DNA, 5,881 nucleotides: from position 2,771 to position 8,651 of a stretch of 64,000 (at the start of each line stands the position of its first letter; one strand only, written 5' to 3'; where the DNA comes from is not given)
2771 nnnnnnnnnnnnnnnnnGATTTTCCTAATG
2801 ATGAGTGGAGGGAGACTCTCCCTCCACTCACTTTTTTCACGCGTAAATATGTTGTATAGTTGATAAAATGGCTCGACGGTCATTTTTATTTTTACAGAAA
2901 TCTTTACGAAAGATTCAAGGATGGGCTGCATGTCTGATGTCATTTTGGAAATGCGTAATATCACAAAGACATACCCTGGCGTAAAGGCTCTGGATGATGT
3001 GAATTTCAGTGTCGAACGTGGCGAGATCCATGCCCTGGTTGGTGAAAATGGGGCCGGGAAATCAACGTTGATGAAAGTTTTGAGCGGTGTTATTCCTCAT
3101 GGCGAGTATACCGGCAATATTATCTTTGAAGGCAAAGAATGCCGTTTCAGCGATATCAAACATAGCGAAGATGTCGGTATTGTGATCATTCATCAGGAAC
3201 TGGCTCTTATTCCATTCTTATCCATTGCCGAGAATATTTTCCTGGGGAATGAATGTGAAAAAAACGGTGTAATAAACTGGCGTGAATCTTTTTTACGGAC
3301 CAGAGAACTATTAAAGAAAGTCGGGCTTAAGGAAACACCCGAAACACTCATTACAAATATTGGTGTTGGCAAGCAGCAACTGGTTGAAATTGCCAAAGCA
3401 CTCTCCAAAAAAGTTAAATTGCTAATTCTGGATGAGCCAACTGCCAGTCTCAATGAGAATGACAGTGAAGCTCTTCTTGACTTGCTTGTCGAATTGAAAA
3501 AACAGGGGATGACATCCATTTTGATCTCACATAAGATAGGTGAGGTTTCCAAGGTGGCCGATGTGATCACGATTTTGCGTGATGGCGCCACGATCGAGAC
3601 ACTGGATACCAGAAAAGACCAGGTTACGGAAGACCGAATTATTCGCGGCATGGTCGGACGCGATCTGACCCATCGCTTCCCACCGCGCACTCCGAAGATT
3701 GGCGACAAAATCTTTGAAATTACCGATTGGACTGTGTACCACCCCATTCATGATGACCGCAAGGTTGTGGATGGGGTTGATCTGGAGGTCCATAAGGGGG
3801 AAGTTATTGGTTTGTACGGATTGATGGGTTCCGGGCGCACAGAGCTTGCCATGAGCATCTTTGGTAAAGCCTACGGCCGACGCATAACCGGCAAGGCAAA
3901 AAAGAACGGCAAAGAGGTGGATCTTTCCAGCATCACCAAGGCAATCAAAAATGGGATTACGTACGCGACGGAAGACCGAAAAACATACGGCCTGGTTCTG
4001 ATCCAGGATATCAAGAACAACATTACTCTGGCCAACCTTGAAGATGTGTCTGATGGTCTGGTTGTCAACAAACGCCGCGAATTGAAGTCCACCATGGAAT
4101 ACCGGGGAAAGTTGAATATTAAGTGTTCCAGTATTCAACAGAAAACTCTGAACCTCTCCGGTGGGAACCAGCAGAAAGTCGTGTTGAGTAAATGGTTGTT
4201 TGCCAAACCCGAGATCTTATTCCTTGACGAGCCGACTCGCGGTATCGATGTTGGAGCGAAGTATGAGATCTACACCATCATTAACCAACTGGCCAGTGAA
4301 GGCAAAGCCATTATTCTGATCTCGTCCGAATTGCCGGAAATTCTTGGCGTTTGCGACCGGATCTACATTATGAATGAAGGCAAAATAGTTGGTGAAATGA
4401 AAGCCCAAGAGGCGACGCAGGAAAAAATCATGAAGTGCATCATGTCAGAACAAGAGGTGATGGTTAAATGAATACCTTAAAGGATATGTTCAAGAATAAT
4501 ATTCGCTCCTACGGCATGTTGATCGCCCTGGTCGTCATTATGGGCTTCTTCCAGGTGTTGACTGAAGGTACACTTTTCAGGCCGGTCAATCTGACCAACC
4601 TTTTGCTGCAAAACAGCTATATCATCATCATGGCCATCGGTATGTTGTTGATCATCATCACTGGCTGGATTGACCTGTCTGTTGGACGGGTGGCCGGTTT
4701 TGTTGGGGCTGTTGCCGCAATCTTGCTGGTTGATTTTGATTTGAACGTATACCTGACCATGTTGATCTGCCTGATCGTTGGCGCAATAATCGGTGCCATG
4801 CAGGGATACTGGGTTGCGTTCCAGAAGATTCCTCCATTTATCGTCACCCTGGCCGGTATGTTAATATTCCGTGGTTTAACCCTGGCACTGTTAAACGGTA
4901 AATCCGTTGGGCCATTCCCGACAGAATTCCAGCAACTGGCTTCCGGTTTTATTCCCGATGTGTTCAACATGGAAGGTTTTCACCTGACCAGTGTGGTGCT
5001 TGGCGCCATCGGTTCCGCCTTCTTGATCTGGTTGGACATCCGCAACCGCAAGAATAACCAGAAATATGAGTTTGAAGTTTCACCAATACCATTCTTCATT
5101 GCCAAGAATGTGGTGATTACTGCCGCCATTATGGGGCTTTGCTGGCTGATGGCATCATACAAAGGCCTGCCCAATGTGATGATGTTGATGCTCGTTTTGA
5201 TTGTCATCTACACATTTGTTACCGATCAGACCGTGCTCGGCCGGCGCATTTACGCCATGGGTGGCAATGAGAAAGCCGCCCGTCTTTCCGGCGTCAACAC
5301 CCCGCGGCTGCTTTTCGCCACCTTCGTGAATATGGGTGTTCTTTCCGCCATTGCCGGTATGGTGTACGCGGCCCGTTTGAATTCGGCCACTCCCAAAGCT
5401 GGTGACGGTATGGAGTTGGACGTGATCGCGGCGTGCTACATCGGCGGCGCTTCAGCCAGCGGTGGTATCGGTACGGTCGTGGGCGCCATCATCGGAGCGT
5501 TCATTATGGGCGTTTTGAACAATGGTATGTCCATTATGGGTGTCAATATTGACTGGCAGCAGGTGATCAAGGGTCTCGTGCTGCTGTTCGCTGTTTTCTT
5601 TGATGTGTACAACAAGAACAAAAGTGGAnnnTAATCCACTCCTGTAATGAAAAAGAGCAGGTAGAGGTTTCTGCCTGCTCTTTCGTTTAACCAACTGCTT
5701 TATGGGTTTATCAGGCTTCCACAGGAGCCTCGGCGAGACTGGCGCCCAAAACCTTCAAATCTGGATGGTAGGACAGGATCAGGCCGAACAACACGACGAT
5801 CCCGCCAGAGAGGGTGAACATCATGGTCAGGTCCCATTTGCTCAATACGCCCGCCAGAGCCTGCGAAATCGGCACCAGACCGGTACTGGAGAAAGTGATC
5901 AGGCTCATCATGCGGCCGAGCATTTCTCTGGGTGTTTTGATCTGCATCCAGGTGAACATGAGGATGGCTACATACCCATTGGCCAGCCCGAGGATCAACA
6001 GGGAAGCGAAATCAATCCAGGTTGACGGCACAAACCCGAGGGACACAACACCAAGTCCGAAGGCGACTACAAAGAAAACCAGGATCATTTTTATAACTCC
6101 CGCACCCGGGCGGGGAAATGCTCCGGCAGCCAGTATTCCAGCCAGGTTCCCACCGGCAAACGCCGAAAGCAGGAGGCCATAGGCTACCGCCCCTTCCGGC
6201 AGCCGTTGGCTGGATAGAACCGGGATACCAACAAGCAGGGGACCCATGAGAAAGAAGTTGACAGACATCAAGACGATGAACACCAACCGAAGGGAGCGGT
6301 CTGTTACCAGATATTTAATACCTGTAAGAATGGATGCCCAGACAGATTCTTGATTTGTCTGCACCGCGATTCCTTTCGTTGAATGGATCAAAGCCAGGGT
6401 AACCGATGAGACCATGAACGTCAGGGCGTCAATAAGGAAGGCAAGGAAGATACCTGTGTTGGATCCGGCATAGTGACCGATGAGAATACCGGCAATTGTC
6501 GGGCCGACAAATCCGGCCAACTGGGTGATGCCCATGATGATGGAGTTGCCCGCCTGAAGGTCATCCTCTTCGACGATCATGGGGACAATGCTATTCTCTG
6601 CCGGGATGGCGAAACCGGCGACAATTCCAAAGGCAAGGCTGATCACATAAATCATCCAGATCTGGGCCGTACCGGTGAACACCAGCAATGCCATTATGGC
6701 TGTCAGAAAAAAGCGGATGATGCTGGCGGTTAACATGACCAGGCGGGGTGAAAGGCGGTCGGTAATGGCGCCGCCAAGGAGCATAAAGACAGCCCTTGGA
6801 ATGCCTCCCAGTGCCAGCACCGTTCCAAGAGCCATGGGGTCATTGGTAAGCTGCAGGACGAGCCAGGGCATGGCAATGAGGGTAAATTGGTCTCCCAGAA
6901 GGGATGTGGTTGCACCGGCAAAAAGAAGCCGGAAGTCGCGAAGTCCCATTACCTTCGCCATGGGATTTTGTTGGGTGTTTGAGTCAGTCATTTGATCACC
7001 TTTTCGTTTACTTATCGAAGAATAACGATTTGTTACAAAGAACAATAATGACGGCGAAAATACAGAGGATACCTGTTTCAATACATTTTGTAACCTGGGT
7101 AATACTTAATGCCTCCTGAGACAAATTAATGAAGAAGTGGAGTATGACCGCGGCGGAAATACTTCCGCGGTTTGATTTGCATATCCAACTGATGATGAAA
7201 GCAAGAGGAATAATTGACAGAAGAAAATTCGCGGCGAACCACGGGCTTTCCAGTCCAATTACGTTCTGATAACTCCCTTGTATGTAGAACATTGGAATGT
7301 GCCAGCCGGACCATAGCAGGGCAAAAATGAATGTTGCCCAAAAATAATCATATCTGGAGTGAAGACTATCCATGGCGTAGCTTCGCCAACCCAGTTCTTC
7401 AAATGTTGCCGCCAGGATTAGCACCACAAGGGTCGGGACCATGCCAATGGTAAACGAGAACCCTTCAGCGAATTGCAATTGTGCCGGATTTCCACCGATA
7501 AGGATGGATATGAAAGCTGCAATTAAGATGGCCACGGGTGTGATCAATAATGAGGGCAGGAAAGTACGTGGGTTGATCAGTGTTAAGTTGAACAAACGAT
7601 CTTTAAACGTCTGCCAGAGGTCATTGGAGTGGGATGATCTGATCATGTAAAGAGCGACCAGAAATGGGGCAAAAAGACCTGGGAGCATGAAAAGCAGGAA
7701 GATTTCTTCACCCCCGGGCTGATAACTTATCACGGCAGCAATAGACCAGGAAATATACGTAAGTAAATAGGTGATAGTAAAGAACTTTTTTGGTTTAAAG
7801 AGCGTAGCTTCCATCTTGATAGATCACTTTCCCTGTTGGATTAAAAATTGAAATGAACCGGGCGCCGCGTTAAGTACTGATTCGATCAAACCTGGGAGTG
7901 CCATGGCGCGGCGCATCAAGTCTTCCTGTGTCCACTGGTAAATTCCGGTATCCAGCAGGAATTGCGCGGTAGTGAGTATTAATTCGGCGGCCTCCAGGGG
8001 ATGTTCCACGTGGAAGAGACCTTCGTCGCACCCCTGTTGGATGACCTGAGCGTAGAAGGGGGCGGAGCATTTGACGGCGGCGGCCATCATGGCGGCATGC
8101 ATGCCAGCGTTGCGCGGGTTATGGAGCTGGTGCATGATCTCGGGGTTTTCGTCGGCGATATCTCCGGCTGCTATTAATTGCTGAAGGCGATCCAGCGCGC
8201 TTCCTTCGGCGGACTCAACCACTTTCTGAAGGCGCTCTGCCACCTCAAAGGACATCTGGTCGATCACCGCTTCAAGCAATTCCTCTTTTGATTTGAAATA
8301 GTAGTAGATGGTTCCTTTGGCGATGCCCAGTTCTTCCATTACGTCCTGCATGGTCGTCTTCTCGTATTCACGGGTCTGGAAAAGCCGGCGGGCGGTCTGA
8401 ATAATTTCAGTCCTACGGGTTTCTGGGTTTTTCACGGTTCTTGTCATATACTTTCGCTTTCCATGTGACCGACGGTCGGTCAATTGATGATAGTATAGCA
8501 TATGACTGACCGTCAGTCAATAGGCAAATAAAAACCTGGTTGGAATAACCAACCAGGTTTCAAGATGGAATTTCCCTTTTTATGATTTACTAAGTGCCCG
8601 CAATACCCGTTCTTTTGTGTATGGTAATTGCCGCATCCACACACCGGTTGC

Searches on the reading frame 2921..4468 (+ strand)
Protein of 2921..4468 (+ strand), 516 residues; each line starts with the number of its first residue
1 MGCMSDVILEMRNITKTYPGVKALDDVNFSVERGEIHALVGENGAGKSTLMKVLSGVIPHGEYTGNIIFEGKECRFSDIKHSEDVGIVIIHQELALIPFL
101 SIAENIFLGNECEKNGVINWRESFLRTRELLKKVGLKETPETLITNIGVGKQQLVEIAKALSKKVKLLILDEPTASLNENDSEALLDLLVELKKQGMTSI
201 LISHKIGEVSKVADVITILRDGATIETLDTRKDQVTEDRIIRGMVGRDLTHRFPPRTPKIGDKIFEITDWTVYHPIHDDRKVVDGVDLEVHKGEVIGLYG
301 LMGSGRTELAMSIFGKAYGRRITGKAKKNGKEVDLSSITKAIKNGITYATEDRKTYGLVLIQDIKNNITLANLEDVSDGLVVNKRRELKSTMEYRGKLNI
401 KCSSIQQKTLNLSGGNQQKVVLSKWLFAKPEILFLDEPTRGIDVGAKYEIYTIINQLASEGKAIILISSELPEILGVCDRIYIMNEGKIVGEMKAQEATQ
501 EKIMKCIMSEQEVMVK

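Call 25: search_protein_families(library=pfam, proteins=[window:2921-4468:+], max_evalue=0.00001)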
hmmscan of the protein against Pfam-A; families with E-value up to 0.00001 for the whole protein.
window:2921-4468:+ (516 aa): 2 families
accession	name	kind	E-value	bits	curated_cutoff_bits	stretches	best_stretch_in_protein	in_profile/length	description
PF00005.33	ABC_tran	-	1.8e-49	168.3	25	2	24-175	1-137/137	ABC transporter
PF13304.12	AAA_21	-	4.6e-11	43.8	27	0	36-57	1-22/304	AAA domain, putative AbiEii toxin, Type IV TA system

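Call 42: search_protein_families(library=ncbifam, proteins=[window:2921-4468:+], max_evalue=1e-10)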
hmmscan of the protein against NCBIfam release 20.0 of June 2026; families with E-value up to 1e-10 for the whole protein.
window:2921-4468:+ (516 aa): 185 families (the best 25 are shown)
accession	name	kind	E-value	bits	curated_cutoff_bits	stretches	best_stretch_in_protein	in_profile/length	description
NF040905.2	GguA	equivalog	3.5e-260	863.5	810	1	8-507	1-500/500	multiple monosaccharide ABC transporter ATP-binding protein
NF010069.0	PRK13549.1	equivalog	3e-195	649.5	699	1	4-512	1-506/513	xylose ABC transporter ATP-binding protein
TIGR02633.1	xylG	equivalog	3.4e-166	553.6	723.65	1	8-506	1-498/500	D-xylose ABC transporter ATP-binding protein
NF008442.0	PRK11288.1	equivalog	2.4e-151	504.5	689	1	6-512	5-500/504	L-arabinose ABC transporter ATP-binding protein AraG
NF008030.0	PRK10762.1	equivalog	1.5e-147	492.4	745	1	6-511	2-495/501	ribose ABC transporter ATP-binding protein RbsA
NF007253.0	PRK09700.1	equivalog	1.4e-139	466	772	1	7-510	4-509/510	D-allose ABC transporter ATP-binding protein AlsA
NF008215.0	PRK10982.1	equivalog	4.2e-133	444.6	828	1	5-505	10-500/506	galactose/methyl galactoside ABC transporter ATP-binding protein MglA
NF041861.1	YtfR_transport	equivalog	7.8e-127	423.7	850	1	8-508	1-491/492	galactofuranose ABC transporter, ATP-binding protein YtfR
NF011967.0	PRK15439.1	equivalog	4.7e-110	368.4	586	1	6-512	9-504/510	autoinducer 2 ABC transporter ATP-binding protein LsrA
NF047930.1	ABC_ATP_B6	equivalog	6.7e-93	312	670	1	8-506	2-507/510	putative B6 ABC transporter ATP-binding protein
TIGR01188.1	drrA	subfamily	8.8e-60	202.5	312.45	2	16-239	1-219/302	daunorubicin resistance ABC transporter, ATP-binding protein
TIGR03410.1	urea_trans_UrtE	equivalog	5.8e-56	189.5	285.8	2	9-240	1-224/230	urea ABC transporter ATP-binding subunit UrtE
TIGR03608.1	L_ocin_972_ABC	subfamily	8.7e-56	188.6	254.85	2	11-217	1-205/206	putative bacteriocin export ABC transporter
TIGR04521.1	ECF_ATPase_2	equivalog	3.1e-55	187.2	330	2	20-227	17-226/279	energy-coupling factor transporter ATPase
TIGR02315.1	ABC_phnC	equivalog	1.1e-54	185.5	266.1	2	8-225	1-225/243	phosphonate ABC transporter ATP-binding protein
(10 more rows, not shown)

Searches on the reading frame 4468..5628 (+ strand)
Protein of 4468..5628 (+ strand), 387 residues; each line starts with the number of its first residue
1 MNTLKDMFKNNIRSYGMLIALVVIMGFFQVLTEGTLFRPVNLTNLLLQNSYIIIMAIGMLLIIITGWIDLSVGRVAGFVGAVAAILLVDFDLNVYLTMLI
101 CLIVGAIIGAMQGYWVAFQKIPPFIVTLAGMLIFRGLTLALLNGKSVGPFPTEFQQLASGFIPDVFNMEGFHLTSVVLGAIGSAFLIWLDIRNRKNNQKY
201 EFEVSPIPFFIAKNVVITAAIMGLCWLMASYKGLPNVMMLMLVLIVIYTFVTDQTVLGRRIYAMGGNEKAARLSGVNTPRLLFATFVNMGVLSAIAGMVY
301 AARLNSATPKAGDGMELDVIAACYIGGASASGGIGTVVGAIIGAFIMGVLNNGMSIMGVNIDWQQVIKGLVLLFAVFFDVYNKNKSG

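Call 25: search_protein_families(library=pfam, proteins=[window:4468-5628:+], max_evalue=0.00001)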
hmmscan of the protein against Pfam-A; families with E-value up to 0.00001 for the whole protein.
window:4468-5628:+ (387 aa): 1 family
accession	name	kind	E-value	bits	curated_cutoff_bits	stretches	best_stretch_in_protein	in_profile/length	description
PF02653.21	BPD_transp_2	-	1.1e-45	156.4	26.8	1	42-376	2-269/269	Branched-chain amino acid transport system / permease component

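Call 42: search_protein_families(library=ncbifam, proteins=[window:4468-5628:+], max_evalue=1e-10)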
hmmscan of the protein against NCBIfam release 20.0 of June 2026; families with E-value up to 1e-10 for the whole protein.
window:4468-5628:+ (387 aa): 9 families
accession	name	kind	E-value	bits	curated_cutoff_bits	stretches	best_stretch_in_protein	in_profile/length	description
NF040906.3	GguB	equivalog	1.1e-174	581.1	450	1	11-385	1-375/375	multiple monosaccharide ABC transporter permease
NF007067.0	PRK09512.1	equivalog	3.8e-65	220.2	398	2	231-382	169-320/321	ribose ABC transporter permease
NF008441.0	PRK11285.1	equivalog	4e-57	193.8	378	2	229-385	173-329/333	L-arabinose ABC transporter permease AraH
NF007014.0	PRK09478.1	equivalog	9.2e-57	192.9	386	2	233-381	182-330/336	galactose/methyl galactoside ABC transporter permease MglC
NF007252.0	PRK09699.1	equivalog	9.2e-50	169.8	396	2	227-379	169-321/326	D-allose ABC transporter permease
NF008630.0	PRK11618.1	equivalog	1.1e-48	166.2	363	2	219-376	148-306/331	galactofuranose ABC transporter, permease protein YjfF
NF011961.0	PRK15432.1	equivalog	6.3e-41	140.7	388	2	236-379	161-304/344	autoinducer 2 ABC transporter permease LsrC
NF041862.1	YtfT_transport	equivalog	3e-34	118.7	535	2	211-376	154-321/339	galactofuranose ABC transporter, ATP-binding protein YtfT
NF011612.1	PRK15038.1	equivalog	2.3e-28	99.3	500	1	231-376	157-302/322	autoinducer 2 ABC transporter permease LsrD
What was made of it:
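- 4468..5631 (+): GguB-type ABC transporter permease, intact. calls 25, 42 (NF040906, 581 bits, cutoff 450)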

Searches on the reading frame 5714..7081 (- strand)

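Call 25: search_protein_families(library=pfam, proteins=[window:5714-7081:-], max_evalue=0.00001)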
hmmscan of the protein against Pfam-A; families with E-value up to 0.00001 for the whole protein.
window:5714-7081:- (456 aa): 3 families
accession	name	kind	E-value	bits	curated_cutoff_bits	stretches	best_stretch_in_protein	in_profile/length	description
PF07690.21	MFS_1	-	2.3e-30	106.1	33.4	1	53-399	1-339/347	Major Facilitator Superfamily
PF05977.19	MFS_3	-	5.9e-26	91.4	27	1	50-444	12-397/524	Transmembrane secretion effector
PF13347.12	MFS_2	-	4.2e-06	26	27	1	14-180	190-353/427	MFS/sugar transport protein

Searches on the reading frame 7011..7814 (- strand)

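Call 25: search_protein_families(library=pfam, proteins=[window:7011-7814:-], max_evalue=0.00001)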
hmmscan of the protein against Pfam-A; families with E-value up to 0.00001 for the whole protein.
window:7011-7814:- (268 aa): 1 family
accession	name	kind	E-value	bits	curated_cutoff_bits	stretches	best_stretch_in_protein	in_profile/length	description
PF02517.21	Rce1-like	-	7.2e-12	45.9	22.4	1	126-231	6-92/93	Type II CAAX prenyl endopeptidase Rce1-like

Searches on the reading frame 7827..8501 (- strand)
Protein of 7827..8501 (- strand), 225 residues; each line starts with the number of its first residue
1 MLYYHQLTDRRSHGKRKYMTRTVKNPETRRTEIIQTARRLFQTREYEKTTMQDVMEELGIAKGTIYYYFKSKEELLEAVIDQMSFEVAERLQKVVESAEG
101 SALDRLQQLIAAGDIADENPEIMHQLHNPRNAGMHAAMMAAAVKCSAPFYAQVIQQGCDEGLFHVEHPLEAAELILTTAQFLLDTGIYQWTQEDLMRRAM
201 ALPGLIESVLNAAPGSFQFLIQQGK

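Call 25: search_protein_families(library=pfam, proteins=[window:7827-8501:-], max_evalue=0.00001)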
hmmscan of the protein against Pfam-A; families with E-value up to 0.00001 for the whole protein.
window:7827-8501:- (225 aa): 2 families
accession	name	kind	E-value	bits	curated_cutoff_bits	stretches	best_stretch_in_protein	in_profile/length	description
PF21303.2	TetR_C_39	-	5.1e-22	78.7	27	1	116-201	3-88/92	Tetracyclin repressor-like, C-terminal domain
PF00440.29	TetR_N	-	6.6e-19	67.9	24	1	33-79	1-47/47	Bacterial regulatory proteins, tetR family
